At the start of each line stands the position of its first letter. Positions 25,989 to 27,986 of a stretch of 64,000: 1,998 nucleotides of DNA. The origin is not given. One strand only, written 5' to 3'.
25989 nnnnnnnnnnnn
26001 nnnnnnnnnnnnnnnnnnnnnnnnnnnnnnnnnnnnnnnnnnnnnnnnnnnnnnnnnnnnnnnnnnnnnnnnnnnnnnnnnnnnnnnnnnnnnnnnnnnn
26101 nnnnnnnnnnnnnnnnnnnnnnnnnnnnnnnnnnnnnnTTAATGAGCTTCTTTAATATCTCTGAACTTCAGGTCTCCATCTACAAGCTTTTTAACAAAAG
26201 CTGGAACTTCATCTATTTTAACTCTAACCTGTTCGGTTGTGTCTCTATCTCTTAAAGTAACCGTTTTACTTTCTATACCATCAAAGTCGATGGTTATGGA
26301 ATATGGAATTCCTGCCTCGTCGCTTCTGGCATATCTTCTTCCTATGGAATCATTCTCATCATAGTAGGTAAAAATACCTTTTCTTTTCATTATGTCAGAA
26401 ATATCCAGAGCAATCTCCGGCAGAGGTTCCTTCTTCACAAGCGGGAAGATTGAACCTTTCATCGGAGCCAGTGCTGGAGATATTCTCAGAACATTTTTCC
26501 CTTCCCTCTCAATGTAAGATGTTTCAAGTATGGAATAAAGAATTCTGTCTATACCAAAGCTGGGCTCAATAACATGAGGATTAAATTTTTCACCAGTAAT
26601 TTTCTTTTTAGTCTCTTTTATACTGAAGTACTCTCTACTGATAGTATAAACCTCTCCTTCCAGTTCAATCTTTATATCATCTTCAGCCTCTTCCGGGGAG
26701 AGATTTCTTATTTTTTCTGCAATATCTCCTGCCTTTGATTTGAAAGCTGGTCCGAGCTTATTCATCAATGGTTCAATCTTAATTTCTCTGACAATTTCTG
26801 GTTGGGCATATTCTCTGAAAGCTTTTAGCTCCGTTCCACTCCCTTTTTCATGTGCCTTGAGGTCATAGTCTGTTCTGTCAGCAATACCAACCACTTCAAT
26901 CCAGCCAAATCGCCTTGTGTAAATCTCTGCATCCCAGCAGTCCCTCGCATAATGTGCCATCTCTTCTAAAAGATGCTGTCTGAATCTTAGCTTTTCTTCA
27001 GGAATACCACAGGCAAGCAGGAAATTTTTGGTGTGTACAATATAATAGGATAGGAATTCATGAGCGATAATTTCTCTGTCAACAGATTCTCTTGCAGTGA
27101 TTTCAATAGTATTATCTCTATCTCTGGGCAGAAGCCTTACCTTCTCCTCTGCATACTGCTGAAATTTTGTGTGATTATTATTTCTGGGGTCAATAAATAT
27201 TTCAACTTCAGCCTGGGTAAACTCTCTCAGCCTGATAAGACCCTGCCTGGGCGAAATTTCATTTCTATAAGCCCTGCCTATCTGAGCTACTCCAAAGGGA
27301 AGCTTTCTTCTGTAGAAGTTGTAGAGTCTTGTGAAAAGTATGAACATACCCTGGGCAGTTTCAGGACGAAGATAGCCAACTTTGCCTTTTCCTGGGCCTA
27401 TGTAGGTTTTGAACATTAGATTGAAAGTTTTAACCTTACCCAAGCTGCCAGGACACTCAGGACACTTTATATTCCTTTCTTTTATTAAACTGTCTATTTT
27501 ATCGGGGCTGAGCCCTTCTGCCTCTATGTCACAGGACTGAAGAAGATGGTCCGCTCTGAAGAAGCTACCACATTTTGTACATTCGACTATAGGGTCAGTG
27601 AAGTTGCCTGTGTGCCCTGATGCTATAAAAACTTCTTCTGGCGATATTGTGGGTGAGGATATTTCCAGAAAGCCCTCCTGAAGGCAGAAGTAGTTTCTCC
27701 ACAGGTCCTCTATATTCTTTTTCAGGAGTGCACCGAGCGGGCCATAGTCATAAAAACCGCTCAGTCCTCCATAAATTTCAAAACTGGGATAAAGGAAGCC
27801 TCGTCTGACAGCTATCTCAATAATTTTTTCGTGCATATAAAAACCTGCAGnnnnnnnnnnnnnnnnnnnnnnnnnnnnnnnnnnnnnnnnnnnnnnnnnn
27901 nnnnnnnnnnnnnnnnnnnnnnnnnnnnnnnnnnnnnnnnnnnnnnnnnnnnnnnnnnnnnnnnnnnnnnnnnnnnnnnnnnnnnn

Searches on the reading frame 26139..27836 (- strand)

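Call 32: search_protein_families(library=pfam, proteins=[window:26139-27836:-], max_evalue=0.00001)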
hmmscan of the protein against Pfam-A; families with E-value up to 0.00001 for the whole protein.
window:26139-27836:- (565 aa): 2 families
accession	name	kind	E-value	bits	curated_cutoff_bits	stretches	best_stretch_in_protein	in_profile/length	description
PF03129.25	HGTP_anticodon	-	5.3e-21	75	21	1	463-550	4-93/94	Anticodon binding domain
PF00587.30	tRNA-synt_2b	-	5.2e-12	46.6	29.3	1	155-438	12-177/179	tRNA synthetase class II core domain (G, H, P, S and T)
